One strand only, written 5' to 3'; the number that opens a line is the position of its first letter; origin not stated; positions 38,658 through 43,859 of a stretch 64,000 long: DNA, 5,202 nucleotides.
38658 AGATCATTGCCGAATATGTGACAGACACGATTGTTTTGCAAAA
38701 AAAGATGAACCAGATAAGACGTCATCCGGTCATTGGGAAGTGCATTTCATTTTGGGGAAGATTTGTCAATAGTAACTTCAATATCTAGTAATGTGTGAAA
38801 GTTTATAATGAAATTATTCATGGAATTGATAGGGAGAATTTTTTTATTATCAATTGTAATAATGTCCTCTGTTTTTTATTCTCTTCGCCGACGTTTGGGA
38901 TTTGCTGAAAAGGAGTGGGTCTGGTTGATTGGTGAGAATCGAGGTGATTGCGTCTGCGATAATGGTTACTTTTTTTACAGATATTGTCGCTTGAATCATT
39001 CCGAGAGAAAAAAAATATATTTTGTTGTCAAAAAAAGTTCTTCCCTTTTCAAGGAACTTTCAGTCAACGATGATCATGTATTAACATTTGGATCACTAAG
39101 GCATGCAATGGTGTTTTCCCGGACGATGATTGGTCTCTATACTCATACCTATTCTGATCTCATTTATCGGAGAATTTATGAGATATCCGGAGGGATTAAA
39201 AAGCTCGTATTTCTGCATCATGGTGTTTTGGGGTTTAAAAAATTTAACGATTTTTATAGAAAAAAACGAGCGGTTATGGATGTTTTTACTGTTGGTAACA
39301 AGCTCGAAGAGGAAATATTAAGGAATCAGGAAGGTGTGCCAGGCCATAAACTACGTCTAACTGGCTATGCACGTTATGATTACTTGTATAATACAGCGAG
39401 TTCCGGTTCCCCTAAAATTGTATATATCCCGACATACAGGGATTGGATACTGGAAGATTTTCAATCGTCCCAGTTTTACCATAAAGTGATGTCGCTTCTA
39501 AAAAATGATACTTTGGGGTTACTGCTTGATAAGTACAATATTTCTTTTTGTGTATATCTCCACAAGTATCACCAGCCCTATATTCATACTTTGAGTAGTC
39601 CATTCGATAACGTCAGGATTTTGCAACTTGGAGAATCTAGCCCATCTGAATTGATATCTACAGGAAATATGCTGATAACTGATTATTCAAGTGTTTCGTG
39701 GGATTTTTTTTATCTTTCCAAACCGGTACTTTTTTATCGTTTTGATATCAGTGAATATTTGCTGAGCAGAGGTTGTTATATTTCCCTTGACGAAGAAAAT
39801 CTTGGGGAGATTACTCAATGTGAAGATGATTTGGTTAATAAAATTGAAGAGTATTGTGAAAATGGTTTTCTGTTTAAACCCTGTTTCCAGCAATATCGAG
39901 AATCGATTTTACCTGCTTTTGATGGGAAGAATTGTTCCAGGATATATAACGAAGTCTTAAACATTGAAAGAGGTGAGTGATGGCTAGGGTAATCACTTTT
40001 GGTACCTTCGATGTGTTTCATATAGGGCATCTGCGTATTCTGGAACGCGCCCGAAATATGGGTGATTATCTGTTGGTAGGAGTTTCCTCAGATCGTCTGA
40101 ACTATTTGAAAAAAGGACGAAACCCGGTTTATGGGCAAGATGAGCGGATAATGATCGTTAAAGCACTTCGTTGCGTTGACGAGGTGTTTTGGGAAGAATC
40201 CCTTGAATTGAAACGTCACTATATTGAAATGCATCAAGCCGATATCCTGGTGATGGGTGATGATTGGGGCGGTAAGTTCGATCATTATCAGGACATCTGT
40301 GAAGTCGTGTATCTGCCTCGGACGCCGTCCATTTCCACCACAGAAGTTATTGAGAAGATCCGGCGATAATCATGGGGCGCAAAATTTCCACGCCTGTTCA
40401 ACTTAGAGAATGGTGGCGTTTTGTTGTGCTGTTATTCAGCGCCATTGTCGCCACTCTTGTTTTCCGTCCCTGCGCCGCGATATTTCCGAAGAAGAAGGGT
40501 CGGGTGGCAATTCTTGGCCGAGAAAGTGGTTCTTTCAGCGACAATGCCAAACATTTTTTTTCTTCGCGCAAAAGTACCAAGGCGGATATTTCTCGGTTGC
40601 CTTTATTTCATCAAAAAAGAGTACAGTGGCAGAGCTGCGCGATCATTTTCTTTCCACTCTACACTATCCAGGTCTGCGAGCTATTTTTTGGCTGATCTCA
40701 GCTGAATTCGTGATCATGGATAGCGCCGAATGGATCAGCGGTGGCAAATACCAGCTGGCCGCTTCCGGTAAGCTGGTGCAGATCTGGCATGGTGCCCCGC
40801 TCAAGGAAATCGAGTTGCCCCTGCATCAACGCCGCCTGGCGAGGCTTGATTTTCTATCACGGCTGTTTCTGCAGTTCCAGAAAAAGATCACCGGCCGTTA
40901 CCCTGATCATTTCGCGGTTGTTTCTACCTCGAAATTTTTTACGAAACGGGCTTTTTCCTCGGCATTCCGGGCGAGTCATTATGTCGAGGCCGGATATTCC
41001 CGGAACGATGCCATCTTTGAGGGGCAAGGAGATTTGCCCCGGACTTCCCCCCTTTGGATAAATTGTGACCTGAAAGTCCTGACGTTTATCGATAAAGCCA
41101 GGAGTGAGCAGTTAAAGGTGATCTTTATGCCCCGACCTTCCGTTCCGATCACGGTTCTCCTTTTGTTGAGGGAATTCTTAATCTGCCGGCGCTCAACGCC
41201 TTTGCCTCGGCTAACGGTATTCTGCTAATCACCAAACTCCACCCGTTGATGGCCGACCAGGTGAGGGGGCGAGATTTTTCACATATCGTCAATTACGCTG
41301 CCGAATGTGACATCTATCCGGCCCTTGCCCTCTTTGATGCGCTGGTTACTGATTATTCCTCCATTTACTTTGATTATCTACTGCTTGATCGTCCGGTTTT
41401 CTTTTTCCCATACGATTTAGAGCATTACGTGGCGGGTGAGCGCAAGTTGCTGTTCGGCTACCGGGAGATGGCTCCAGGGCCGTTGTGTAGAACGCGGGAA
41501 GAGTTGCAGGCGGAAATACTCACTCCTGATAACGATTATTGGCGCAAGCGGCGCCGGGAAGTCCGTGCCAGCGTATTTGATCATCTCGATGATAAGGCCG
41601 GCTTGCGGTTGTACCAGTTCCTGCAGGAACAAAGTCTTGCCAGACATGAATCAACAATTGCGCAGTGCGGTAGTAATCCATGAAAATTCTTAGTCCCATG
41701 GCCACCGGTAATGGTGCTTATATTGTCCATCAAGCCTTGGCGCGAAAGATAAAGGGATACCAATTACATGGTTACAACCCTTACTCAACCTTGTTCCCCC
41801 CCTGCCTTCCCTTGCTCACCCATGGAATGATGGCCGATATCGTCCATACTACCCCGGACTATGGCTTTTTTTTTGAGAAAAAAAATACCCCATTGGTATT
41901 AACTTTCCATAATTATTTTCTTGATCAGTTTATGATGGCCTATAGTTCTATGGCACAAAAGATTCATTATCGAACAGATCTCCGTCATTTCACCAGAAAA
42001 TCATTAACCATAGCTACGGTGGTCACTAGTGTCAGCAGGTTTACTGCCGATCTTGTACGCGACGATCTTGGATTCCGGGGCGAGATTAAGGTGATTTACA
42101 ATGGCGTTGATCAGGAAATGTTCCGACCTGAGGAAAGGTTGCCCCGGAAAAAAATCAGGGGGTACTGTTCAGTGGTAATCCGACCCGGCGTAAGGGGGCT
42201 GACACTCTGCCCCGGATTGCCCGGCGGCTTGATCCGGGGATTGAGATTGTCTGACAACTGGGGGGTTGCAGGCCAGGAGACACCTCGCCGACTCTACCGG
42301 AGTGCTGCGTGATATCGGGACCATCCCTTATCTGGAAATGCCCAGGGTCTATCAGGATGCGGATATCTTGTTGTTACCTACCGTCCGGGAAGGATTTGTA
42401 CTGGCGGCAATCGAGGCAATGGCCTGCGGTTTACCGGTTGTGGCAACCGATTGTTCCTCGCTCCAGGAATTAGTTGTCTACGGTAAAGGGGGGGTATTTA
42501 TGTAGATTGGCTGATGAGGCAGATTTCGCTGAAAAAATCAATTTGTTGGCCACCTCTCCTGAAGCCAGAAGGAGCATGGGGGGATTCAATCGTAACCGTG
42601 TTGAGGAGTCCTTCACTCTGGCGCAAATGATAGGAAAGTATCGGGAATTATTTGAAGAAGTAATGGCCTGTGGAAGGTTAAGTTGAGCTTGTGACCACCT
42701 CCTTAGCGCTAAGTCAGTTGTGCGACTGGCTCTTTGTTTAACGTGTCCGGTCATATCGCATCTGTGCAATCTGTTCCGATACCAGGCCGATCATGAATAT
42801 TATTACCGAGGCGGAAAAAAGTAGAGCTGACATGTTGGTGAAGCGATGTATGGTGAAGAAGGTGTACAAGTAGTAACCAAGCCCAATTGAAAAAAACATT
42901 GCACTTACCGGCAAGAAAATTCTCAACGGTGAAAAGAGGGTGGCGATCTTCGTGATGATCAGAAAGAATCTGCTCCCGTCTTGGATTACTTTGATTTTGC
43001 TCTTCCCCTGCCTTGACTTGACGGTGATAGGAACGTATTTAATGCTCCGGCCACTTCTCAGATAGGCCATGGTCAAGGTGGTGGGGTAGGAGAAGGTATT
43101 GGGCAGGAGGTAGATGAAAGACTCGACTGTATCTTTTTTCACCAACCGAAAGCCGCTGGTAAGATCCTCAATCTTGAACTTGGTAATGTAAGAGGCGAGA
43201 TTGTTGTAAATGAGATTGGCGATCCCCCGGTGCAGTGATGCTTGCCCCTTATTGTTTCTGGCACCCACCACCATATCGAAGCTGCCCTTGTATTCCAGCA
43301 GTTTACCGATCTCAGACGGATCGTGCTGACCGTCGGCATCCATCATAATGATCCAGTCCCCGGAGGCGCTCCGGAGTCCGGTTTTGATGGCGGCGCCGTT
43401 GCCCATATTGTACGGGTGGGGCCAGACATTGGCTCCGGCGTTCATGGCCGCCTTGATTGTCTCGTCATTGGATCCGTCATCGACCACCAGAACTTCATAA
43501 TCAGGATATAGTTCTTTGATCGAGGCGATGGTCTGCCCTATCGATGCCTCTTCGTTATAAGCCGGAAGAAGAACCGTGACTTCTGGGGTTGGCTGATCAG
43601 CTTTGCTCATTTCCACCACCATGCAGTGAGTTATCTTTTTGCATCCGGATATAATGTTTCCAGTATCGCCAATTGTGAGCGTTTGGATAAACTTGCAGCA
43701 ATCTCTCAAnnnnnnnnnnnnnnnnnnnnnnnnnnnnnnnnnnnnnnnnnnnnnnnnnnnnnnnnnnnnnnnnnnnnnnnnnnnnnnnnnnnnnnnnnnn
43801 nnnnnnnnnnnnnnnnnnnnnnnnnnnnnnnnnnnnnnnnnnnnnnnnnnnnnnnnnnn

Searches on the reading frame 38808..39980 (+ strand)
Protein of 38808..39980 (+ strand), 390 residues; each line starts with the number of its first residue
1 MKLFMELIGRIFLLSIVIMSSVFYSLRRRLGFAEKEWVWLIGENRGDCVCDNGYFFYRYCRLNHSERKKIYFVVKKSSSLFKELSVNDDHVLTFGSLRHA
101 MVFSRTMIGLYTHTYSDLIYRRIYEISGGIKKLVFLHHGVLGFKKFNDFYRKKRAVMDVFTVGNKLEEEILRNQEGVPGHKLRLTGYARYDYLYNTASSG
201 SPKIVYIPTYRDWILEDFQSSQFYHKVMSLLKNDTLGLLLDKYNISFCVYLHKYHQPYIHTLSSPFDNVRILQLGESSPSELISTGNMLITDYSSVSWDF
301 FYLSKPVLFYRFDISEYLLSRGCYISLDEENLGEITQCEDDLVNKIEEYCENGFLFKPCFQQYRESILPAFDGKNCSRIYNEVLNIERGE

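Call 31: search_protein_families(library=pfam, proteins=[window:38808-39980:+], max_evalue=0.0001)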
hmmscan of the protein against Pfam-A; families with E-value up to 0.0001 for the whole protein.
window:38808-39980:+ (390 aa): 1 family
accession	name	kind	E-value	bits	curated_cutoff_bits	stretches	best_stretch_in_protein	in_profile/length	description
PF04464.20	Glyphos_transf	-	1.7e-33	116.6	22.1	1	33-384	11-366/367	CDP-Glycerol:Poly(glycerophosphate) glycerophosphotransferase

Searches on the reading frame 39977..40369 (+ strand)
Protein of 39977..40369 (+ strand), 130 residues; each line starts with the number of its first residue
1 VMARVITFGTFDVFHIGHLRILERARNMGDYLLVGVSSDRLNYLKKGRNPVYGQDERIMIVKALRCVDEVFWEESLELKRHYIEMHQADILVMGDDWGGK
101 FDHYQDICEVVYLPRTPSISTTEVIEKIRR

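Call 31: search_protein_families(library=pfam, proteins=[window:39977-40369:+], max_evalue=0.0001)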
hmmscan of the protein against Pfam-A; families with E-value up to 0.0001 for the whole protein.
window:39977-40369:+ (130 aa): 1 family
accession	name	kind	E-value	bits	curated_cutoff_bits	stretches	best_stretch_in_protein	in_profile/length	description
PF01467.32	CTP_transf_like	-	4.4e-24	85.6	21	1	6-126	1-132/133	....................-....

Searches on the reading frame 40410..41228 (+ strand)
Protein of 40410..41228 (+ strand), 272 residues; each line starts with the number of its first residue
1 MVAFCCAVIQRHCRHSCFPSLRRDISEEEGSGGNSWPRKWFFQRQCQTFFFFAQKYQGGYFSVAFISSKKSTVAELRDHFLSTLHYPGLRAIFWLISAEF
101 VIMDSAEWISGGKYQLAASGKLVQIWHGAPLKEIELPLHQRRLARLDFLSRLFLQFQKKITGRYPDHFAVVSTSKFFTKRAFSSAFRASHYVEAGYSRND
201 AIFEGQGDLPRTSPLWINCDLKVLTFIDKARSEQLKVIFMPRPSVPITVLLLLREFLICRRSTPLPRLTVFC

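Call 31: search_protein_families(library=pfam, proteins=[window:40410-41228:+], max_evalue=0.0001)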
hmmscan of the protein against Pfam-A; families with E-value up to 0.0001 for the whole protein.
window:40410-41228:+ (272 aa): 1 family
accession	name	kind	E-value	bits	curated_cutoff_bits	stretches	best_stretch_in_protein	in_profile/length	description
PF04464.20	Glyphos_transf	-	5.8e-07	29.2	22.1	1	72-206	55-175/367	CDP-Glycerol:Poly(glycerophosphate) glycerophosphotransferase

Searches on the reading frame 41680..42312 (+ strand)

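Call 32: search_protein_families(library=pfam, proteins=[window:41680-42312:+], max_evalue=0.0001)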
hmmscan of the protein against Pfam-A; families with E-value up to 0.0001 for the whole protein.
window:41680-42312:+ (210 aa): 2 families
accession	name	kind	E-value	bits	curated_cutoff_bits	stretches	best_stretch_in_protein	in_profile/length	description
PF13439.12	Glyco_transf_4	-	4.2e-13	50.1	28.5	1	25-145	46-168/170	Glycosyltransferase Family 4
PF13579.12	Glyco_trans_4_4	-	9.9e-05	23.2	29.7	0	67-142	92-158/158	Glycosyl transferase 4-like domain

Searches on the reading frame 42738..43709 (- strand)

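Call 33: search_protein_families(library=pfam, proteins=[window:42738-43709:-], max_evalue=0.0001)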
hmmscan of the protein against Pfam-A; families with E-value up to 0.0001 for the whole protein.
window:42738-43709:- (323 aa): 2 families
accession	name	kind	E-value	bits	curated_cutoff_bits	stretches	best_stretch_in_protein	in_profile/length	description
PF00535.33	Glycos_transf_2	-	5.2e-30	105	23.3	1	45-194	1-163/168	Glycosyl transferase family 2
PF13641.12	Glyco_tranf_2_3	-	1.4e-08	35.5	27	1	42-140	1-110/230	Glycosyltransferase like family 2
